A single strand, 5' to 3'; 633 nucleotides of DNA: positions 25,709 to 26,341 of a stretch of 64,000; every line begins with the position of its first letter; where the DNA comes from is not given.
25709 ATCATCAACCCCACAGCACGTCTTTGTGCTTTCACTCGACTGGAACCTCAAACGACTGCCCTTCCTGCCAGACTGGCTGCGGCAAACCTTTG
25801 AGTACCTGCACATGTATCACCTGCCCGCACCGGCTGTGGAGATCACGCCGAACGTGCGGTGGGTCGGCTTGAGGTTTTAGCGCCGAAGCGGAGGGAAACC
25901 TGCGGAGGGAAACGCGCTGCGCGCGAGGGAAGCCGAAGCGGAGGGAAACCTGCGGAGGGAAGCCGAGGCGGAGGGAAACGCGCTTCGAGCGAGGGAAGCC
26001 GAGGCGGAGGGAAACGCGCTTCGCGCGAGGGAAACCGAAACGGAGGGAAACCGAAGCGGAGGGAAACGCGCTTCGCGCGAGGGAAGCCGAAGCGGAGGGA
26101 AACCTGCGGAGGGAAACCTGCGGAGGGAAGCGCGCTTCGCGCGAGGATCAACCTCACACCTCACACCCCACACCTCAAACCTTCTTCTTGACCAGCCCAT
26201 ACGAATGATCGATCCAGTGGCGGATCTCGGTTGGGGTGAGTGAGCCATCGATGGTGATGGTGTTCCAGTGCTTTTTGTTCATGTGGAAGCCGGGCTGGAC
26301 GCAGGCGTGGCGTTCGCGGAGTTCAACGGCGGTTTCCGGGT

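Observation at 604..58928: Modular intergenic repeat family (heptamer arrays + GC mini-hairpin units) at six loci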

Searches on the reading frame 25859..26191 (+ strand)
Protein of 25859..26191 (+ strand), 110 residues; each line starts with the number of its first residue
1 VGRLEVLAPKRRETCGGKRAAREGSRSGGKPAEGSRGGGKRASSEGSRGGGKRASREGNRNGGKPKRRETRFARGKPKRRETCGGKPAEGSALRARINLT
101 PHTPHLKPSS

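Call 87: search_protein_families(library=pfam, proteins=[window:25859-26191:+], max_evalue=0.01)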
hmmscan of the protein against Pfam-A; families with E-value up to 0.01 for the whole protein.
window:25859-26191:+ (110 aa): 0 families
